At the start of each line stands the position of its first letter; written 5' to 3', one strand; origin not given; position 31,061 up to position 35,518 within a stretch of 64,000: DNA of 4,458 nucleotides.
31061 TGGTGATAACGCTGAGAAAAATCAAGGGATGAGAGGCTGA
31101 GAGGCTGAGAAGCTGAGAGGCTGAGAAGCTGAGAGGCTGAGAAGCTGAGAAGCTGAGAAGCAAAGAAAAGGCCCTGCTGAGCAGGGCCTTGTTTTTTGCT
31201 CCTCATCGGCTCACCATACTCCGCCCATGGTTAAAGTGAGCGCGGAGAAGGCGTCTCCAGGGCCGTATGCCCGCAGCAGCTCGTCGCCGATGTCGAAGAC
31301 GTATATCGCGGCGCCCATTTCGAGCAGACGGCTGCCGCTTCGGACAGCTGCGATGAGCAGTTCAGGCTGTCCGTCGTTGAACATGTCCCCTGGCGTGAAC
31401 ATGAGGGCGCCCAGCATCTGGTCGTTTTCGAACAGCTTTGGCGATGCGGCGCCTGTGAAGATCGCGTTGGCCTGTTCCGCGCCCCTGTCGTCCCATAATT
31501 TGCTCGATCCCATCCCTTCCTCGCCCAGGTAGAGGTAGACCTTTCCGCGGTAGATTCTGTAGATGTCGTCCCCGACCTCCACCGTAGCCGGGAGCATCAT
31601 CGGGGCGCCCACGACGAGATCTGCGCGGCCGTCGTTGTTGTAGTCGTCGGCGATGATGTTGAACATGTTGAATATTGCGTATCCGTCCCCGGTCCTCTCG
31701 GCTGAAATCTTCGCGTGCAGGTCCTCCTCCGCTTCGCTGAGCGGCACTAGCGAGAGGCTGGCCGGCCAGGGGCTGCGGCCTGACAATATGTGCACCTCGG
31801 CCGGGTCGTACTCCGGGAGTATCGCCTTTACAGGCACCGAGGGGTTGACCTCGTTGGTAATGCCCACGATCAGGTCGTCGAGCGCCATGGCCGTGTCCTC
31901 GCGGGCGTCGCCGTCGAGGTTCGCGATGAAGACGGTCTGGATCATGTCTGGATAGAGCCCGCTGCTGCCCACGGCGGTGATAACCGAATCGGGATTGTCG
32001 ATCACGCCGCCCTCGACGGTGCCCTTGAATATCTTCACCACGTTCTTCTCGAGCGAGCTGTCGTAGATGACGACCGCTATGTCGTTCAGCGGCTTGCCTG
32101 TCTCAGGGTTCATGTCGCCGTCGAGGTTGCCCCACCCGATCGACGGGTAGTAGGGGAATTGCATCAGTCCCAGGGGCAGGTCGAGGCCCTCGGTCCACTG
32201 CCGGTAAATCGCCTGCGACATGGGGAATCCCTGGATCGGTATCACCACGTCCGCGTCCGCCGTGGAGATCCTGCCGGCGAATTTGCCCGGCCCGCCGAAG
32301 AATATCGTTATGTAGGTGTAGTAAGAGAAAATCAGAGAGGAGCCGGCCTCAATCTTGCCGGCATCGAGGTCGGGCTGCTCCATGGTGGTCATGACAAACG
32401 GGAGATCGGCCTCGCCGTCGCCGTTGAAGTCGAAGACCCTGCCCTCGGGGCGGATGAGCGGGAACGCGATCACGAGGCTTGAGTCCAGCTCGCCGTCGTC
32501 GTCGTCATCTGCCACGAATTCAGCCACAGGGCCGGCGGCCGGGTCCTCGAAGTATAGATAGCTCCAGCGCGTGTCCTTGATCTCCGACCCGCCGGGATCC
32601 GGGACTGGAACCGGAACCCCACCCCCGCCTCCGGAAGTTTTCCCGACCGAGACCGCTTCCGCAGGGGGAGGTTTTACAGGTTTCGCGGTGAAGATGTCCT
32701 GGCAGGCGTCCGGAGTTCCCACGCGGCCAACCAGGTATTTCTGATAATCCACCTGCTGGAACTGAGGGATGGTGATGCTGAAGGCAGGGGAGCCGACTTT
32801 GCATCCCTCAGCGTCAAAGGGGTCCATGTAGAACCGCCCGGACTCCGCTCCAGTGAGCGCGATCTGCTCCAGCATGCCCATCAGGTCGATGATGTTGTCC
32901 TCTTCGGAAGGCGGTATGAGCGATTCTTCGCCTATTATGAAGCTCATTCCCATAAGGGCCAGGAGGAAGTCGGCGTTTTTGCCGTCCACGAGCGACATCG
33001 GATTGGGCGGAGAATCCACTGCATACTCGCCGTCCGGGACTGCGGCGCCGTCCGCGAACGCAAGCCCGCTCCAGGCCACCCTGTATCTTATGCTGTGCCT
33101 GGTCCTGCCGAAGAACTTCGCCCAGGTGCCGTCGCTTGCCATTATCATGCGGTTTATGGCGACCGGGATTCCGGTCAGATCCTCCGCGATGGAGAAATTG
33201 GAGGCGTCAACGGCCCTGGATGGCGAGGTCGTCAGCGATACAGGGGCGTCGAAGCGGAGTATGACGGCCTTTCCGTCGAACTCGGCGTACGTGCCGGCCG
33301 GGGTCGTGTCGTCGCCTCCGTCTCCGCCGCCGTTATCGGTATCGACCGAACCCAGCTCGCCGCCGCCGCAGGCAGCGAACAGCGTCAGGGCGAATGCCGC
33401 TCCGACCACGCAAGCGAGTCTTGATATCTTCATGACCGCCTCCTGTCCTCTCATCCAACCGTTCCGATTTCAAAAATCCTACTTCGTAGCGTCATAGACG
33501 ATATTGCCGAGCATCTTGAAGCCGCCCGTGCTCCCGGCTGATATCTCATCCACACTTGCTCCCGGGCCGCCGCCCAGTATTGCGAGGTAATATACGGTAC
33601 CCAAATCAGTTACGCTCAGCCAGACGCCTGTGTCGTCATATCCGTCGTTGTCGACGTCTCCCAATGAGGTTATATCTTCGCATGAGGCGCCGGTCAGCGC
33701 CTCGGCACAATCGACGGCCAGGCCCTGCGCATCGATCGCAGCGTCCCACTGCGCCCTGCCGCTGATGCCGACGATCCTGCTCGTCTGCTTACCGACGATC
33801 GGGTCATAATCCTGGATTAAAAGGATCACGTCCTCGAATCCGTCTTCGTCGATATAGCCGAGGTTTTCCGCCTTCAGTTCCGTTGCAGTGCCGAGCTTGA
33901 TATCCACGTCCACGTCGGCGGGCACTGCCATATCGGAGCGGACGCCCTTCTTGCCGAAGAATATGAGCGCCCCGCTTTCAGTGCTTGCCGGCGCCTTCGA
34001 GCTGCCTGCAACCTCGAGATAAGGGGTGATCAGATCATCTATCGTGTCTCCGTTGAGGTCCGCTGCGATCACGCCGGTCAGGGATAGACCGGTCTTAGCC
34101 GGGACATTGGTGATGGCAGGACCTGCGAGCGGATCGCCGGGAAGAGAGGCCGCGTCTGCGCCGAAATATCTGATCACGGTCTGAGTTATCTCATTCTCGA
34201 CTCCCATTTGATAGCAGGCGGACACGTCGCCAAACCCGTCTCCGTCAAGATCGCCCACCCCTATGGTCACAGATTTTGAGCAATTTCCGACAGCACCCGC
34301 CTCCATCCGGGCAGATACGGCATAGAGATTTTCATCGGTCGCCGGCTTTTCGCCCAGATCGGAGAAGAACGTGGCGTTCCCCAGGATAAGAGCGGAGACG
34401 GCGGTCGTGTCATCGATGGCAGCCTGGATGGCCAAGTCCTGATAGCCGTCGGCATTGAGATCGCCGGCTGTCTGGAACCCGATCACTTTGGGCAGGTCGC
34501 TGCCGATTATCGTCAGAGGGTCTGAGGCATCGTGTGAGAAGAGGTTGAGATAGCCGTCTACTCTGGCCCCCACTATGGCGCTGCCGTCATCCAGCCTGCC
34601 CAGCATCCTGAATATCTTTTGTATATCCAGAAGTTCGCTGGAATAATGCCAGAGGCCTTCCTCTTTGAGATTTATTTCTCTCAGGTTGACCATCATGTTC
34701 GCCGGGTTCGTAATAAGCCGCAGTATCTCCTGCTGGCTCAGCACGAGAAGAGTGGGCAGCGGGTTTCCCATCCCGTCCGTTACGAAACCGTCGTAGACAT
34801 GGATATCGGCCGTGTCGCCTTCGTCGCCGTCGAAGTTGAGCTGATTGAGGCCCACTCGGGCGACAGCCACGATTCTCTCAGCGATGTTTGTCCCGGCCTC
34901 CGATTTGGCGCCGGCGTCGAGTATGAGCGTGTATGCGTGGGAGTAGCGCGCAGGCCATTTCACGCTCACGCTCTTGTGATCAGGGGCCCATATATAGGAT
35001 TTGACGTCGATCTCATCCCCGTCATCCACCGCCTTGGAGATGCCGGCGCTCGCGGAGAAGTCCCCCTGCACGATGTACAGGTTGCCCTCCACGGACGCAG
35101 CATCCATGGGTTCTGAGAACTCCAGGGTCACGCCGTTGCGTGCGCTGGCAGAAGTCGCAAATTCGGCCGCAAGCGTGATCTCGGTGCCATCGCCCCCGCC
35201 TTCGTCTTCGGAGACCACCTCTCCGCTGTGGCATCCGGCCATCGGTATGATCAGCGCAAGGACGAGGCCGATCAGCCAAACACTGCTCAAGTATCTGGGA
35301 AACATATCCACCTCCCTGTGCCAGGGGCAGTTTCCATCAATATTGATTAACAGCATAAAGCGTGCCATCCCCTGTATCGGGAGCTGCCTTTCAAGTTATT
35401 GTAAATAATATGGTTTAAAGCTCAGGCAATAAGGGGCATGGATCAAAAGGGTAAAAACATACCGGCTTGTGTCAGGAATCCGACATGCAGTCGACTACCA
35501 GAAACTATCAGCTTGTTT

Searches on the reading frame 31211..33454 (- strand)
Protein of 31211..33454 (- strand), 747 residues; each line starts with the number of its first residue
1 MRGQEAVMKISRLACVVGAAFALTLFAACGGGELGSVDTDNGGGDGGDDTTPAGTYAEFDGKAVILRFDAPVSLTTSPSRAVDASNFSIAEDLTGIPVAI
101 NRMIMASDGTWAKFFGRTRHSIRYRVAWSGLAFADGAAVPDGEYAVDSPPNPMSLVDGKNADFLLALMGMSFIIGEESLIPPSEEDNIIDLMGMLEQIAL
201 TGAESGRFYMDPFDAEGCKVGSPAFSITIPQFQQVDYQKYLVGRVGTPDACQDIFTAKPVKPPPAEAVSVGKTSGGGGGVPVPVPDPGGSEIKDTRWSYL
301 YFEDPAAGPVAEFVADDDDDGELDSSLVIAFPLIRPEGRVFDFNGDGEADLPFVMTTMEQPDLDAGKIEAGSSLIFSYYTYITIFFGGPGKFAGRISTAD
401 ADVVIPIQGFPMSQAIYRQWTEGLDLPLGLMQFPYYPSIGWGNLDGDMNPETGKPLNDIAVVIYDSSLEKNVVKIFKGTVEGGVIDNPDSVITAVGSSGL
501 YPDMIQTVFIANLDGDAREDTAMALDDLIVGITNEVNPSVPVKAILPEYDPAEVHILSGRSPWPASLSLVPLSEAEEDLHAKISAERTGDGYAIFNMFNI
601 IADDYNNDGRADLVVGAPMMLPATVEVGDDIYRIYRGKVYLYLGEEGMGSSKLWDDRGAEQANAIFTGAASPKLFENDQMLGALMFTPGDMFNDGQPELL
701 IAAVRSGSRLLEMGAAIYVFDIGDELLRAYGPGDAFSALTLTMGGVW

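Call 66: search_protein_families(library=pfam, proteins=[window:31211-33454:-], max_evalue=0.0001)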
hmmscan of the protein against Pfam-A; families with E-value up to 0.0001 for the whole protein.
window:31211-33454:- (747 aa): 1 family
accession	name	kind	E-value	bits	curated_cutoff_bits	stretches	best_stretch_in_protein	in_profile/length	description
PF01839.29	FG-GAP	-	3.4e-06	27.3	22.1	1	602-619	7-24/37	FG-GAP repeat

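Call 79: search_protein_families(library=pfam, proteins=[window:31211-33454:-], max_evalue=0.1)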
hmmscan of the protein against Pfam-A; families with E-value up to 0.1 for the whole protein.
window:31211-33454:- (747 aa): 2 families
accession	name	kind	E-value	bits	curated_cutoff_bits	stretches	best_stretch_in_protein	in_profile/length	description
PF01839.29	FG-GAP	-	3.4e-06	27.3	22.1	1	602-619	7-24/37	FG-GAP repeat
PF13517.12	FG-GAP_3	-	0.05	14.7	26.9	0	595-615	41-61/61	FG-GAP-like repeat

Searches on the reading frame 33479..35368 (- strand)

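Call 66: search_protein_families(library=pfam, proteins=[window:33479-35368:-], max_evalue=0.0001)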
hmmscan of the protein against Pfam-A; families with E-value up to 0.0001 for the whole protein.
window:33479-35368:- (629 aa): 0 families

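Call 79: search_protein_families(library=pfam, proteins=[window:33479-35368:-], max_evalue=0.1)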
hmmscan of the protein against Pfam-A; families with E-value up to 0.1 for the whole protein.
window:33479-35368:- (629 aa): 3 families
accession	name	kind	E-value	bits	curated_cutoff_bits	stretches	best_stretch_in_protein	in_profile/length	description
PF01839.29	FG-GAP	-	0.00013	22.2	22.1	1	301-314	7-20/37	FG-GAP repeat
PF13205.12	Big_5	-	0.00035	21.7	23.6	1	68-163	13-96/105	Bacterial Ig-like domain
PF13517.12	FG-GAP_3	-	0.00086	20.3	26.9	0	420-447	33-60/61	FG-GAP-like repeat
